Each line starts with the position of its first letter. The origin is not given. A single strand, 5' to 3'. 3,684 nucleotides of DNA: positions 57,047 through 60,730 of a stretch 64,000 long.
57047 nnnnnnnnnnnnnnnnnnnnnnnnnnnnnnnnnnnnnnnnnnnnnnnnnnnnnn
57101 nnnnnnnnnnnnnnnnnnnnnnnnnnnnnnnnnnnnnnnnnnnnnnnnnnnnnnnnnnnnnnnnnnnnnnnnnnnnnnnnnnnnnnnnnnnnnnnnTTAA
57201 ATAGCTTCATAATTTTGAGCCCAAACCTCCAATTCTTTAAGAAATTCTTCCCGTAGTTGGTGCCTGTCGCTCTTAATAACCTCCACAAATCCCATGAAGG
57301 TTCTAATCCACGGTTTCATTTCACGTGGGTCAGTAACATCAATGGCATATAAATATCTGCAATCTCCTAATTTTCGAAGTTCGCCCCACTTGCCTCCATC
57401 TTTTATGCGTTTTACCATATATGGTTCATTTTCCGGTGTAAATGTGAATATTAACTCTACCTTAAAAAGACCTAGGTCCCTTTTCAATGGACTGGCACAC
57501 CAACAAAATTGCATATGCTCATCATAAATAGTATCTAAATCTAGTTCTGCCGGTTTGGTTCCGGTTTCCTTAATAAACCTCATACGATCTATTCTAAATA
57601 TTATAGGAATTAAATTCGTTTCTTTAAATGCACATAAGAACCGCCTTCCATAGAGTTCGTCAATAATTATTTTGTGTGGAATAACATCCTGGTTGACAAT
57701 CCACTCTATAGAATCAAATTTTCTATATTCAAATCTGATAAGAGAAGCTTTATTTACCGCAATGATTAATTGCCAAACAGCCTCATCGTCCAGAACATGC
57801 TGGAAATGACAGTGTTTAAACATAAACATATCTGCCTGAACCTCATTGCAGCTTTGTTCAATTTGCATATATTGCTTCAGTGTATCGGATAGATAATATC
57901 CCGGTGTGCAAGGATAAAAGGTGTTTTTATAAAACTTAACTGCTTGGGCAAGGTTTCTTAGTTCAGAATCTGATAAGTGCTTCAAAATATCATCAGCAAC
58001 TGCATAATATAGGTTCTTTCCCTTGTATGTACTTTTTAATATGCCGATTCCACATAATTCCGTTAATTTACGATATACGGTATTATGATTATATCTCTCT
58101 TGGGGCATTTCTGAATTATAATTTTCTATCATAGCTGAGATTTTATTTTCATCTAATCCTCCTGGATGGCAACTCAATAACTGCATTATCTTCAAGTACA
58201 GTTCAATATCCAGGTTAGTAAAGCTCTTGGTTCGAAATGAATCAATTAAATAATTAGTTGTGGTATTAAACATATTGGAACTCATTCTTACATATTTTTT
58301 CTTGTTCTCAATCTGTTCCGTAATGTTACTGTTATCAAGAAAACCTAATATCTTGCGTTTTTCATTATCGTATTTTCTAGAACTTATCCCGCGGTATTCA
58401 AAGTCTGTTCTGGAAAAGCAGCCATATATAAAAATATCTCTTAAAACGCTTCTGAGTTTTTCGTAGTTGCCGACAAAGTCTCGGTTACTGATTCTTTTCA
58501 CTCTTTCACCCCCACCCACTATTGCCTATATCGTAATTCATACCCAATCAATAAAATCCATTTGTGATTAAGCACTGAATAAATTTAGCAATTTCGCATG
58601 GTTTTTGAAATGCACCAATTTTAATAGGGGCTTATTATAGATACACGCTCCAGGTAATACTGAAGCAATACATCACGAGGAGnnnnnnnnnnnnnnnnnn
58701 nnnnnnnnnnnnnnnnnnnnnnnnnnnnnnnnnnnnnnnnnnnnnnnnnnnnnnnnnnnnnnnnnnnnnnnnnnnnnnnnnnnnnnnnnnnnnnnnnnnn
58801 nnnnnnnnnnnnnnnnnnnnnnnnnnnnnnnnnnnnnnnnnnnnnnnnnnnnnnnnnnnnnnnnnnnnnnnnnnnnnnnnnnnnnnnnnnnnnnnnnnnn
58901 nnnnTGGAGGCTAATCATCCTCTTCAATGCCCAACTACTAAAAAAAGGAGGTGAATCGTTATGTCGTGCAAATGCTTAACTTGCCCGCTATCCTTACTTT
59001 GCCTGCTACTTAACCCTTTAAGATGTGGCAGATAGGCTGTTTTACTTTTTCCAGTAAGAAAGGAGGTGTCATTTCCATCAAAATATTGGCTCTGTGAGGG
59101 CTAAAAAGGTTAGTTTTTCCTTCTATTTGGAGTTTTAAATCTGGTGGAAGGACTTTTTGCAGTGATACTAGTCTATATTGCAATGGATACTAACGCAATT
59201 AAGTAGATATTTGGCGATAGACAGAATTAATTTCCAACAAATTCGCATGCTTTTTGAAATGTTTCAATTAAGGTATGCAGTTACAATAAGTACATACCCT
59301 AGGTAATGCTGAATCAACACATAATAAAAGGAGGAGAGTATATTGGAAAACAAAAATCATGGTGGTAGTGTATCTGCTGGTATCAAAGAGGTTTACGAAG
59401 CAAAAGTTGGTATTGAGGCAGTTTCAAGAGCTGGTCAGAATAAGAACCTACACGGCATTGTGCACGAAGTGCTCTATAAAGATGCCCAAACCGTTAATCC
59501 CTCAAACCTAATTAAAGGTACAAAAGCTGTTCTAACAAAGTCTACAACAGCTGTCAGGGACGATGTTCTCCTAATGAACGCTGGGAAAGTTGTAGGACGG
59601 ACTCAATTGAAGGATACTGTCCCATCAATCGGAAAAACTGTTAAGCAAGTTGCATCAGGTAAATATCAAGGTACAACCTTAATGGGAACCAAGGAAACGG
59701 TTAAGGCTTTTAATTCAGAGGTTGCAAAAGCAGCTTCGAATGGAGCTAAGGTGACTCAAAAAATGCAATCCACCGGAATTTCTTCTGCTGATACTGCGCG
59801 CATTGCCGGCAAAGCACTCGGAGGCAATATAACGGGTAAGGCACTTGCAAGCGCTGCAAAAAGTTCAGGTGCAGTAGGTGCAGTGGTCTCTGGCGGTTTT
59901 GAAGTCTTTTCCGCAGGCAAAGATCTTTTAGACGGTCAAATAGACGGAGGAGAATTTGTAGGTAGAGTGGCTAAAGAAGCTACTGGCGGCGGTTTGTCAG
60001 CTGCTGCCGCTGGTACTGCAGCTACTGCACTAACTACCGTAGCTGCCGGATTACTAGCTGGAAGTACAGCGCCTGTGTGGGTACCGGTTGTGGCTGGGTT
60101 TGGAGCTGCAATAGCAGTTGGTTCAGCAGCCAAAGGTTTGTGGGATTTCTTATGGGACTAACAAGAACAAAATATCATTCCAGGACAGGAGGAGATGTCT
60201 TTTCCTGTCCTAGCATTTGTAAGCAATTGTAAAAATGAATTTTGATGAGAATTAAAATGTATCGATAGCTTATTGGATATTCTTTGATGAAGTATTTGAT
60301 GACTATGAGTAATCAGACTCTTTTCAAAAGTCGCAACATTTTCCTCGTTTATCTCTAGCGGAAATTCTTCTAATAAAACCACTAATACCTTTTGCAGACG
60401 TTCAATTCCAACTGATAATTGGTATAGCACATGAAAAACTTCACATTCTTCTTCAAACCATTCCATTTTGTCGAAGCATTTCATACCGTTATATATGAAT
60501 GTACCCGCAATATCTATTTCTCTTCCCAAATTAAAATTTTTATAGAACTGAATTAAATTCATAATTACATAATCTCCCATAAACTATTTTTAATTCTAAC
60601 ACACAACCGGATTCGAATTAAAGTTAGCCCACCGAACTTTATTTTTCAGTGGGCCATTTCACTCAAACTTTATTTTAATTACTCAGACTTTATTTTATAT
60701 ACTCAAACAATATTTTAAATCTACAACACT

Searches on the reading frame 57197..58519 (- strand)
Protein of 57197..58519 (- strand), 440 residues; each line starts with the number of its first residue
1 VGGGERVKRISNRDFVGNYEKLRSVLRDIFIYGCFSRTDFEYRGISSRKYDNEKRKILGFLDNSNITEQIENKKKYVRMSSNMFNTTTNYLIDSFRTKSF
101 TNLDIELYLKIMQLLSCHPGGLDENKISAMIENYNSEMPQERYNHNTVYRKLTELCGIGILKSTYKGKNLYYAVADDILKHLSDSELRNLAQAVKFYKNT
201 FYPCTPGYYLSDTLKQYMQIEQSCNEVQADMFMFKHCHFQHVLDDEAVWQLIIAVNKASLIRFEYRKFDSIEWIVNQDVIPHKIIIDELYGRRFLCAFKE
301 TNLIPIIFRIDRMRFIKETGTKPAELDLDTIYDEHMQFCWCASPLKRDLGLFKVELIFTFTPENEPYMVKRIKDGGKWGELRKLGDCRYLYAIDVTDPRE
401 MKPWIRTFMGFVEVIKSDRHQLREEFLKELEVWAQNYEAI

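Call 8: search_protein_families(library=pfam, proteins=[window:57197-58519:-], max_evalue=0.001)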
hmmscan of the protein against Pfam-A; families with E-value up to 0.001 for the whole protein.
window:57197-58519:- (440 aa): 0 families

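Call 19: search_protein_families(library=ncbifam, proteins=[window:57197-58519:-], max_evalue=0.1)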
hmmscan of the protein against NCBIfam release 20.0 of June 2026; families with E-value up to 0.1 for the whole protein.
window:57197-58519:- (440 aa): 2 families
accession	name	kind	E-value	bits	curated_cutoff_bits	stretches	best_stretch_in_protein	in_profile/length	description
NF041563.1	amorph_syn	equivalog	0.038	13.1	540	1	123-251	29-149/304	(-)-alpha-amorphene synthase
NF047906.1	CdPbTransRegCmtR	equivalog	0.088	12.7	150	0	146-191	49-93/104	Cd(II)/Pb(II)-sensing metalloregulatory transcriptional regulator CmtR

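Call 65: search_protein_families(library=pfam, proteins=[window:57197-58519:-], max_evalue=1)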
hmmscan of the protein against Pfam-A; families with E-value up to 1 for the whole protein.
window:57197-58519:- (440 aa): 2 families
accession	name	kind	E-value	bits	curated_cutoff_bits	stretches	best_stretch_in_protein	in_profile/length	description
PF25583.1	WCX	-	0.0069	17.1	23.9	1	356-429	5-71/76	WCX domain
PF13280.12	WYL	-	0.034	14.6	21.8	1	253-314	8-66/70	WYL domain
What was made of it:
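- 57197..58519 (-): WYL/WCX-domain protein 1 (440 aa). It overlaps the start of WYL protein 2 by 14 nt. Weak Pfam WYL and WCX hits (call 65).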

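Call 66: search_protein_families(library=padloc, proteins=[window:57197-58519:-], max_evalue=0.01)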
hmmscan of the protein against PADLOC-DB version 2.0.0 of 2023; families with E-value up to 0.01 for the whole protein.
window:57197-58519:- (440 aa): 2 families
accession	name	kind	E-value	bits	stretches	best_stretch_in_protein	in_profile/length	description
PDLC01652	WYL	-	1.7e-14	52.5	1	243-431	15-159/162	"CAS-I,CAS-II,CAS-III,CAS-IV,CAS-V,CAS-VI; associated_signaling"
PDLC01766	Cas3c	-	0.00012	18.4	1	383-438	264-317/1009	-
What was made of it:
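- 57197..58519 (-): PADLOC WYL 1.7e-14 (call 66).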

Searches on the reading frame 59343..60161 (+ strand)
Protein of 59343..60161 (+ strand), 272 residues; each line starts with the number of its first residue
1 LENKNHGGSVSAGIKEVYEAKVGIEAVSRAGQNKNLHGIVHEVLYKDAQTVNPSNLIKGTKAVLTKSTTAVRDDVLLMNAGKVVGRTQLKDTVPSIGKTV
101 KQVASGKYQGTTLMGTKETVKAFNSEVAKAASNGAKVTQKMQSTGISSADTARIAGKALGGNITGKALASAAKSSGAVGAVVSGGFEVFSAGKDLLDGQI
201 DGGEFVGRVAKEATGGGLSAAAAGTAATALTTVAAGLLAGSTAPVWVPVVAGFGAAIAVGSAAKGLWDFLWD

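Call 8: search_protein_families(library=pfam, proteins=[window:59343-60161:+], max_evalue=0.001)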
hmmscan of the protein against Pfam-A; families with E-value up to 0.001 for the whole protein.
window:59343-60161:+ (272 aa): 0 families

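Call 19: search_protein_families(library=ncbifam, proteins=[window:59343-60161:+], max_evalue=0.1)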
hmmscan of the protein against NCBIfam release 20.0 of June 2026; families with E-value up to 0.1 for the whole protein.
window:59343-60161:+ (272 aa): 1 family
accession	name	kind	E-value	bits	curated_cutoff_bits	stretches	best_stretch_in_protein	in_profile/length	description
NF033872.1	SidA_fam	subfamily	0.052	12.4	60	1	209-262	291-346/379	T4SS effector SidA family protein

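Call 65: search_protein_families(library=pfam, proteins=[window:59343-60161:+], max_evalue=1)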
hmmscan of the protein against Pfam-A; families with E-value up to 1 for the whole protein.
window:59343-60161:+ (272 aa): 0 families

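Call 66: search_protein_families(library=padloc, proteins=[window:59343-60161:+], max_evalue=0.01)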
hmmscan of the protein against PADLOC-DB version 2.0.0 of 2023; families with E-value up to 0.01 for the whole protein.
window:59343-60161:+ (272 aa): 2 families
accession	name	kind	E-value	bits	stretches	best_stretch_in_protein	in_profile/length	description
PDLC04785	PDC-M72B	-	0.00075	17.5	1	15-94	24-97/168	-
PDLC04784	PDC-M72B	-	0.0043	15.1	1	23-125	32-125/193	-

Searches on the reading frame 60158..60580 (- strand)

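Call 8: search_protein_families(library=pfam, proteins=[window:60158-60580:-], max_evalue=0.001)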
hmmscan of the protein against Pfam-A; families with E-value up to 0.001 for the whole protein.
window:60158-60580:- (140 aa): 0 families

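Call 19: search_protein_families(library=ncbifam, proteins=[window:60158-60580:-], max_evalue=0.1)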
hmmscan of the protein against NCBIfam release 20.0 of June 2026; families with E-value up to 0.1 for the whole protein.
window:60158-60580:- (140 aa): 0 families

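Call 65: search_protein_families(library=pfam, proteins=[window:60158-60580:-], max_evalue=1)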
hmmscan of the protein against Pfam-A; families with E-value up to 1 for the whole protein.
window:60158-60580:- (140 aa): 2 families
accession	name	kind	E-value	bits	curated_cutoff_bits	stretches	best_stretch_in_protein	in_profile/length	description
PF10200.14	Ndufs5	-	0.022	15.4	21.2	1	57-125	10-76/96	NADH:ubiquinone oxidoreductase, NDUFS5-15kDa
PF24404.1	nSTAND_NTPase7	-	0.027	13.9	27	1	34-127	88-172/399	Novel STAND NTPase 7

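Call 66: search_protein_families(library=padloc, proteins=[window:60158-60580:-], max_evalue=0.01)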
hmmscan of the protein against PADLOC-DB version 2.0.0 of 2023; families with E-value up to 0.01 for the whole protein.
window:60158-60580:- (140 aa): 0 families
